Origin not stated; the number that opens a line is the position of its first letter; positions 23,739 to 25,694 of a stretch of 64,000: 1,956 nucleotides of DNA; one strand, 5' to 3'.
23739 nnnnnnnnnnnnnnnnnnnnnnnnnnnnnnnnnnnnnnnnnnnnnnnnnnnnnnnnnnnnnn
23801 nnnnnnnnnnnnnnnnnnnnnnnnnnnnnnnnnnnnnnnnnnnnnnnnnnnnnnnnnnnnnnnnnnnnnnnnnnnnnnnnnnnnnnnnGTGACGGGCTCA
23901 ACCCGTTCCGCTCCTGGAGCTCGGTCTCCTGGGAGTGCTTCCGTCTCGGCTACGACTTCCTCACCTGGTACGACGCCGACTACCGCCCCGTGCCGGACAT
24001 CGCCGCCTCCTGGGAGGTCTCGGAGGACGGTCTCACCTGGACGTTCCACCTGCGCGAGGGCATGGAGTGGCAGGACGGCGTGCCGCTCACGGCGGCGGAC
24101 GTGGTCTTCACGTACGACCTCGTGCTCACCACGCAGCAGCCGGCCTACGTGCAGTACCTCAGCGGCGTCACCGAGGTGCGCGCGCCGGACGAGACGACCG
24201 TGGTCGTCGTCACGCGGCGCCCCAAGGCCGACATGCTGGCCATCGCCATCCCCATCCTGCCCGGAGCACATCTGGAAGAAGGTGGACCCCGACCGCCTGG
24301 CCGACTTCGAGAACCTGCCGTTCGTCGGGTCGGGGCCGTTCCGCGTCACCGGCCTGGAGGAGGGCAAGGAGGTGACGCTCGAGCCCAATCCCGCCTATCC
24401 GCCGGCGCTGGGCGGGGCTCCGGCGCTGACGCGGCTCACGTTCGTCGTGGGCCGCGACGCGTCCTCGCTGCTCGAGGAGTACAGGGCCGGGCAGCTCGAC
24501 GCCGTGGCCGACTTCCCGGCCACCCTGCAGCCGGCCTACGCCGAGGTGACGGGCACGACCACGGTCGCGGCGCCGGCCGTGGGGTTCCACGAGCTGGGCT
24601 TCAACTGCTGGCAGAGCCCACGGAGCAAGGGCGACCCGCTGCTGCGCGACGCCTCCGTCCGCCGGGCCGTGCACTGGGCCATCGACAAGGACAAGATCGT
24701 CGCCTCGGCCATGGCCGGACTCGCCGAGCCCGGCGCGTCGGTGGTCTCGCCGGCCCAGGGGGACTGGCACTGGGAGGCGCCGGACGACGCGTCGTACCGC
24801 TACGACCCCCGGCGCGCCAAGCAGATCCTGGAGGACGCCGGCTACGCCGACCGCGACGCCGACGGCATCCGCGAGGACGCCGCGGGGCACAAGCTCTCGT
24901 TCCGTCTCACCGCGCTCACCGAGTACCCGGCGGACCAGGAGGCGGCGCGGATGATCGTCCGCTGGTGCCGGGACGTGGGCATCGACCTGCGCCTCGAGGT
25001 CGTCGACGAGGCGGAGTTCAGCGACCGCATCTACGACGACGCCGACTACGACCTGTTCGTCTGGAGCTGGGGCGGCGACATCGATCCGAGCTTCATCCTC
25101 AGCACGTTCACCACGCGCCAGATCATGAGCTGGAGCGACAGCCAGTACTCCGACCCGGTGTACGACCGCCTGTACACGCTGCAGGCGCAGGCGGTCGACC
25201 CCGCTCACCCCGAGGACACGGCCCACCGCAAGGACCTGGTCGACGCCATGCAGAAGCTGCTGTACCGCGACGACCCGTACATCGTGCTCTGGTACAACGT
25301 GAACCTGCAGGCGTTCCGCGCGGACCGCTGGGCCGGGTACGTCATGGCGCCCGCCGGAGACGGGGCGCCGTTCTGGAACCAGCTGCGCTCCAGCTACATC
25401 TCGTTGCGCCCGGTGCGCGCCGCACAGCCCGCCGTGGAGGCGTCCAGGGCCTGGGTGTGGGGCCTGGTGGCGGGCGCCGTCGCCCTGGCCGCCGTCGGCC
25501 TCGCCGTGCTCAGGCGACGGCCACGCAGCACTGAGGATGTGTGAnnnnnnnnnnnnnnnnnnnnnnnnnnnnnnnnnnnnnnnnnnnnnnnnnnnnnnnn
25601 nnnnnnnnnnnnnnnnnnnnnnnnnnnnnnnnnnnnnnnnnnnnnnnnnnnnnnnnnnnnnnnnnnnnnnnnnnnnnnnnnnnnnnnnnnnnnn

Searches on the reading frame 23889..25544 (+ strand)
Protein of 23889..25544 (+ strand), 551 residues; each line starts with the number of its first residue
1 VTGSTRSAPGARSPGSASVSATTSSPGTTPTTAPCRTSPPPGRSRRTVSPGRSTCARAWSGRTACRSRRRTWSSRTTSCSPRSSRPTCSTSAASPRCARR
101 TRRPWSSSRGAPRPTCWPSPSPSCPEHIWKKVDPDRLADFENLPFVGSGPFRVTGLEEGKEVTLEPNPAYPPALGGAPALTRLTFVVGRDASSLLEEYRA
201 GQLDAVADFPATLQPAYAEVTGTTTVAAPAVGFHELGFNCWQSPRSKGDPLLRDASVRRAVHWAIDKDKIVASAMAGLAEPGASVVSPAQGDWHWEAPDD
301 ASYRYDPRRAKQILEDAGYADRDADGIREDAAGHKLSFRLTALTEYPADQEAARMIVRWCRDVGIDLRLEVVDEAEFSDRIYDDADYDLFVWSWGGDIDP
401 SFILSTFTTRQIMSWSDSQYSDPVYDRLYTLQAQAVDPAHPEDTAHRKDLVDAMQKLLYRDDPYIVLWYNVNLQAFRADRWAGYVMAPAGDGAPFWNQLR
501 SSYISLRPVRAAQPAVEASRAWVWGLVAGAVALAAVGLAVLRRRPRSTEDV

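Call 4: search_protein_families(library=pfam, proteins=[window:23889-25544:+], max_evalue=0.01)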
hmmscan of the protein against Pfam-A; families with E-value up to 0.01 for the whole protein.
window:23889-25544:+ (551 aa): 1 family
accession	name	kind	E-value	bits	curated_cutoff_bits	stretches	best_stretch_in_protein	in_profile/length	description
PF00496.27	SBP_bac_5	-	1.8e-49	169.2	32.4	1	131-410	101-363/368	Bacterial extracellular solute-binding proteins, family 5 Middle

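Call 5: search_protein_families(library=ncbifam, proteins=[window:23889-25544:+], max_evalue=0.01)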
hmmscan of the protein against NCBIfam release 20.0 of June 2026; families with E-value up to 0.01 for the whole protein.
window:23889-25544:+ (551 aa): 9 families
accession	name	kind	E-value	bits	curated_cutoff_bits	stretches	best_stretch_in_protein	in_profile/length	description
NF045467.1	Opp4A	equivalog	2.8e-42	144.7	650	1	125-477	185-535/556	oligopeptide ABC transporter substrate-binding protein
TIGR04028.1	SBP_KPN_01854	hypoth_equivalog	7.5e-20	71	468.5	1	142-466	159-475/509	TIGR04028 family ABC transporter substrate-binding protein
TIGR02294.1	nickel_nikA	equivalog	3.6e-18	65.4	393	1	145-411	162-418/501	nickel ABC transporter substrate-binding protein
NF045468.1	Opp5A_nikA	equivalog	1e-17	63.9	600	1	140-393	154-387/488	nickel ABC transporter substrate-binding protein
NF047575.1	opine_bind_CntA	exception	3.8e-13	48.8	800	1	246-412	290-452/535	staphylopine-dependent metal ABC transporter substrate-binding lipoprotein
NF011689.0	PRK15109.1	equivalog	7.7e-13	47.9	560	1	144-492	212-531/547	ABC transporter substrate-binding protein SapA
NF043070.1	DppA_dipep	equivalog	3.5e-10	39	1005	1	143-490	205-525/535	dipeptide ABC transporter periplasmic-binding protein DppA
NF011942.0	PRK15413.1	equivalog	3e-08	32.8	594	1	226-486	261-498/512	glutathione ABC transporter substrate-binding protein GsiB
NF011684.0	PRK15104.1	equivalog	2.2e-05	23.3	947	1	251-475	309-516/543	oligopeptide ABC transporter substrate-binding protein OppA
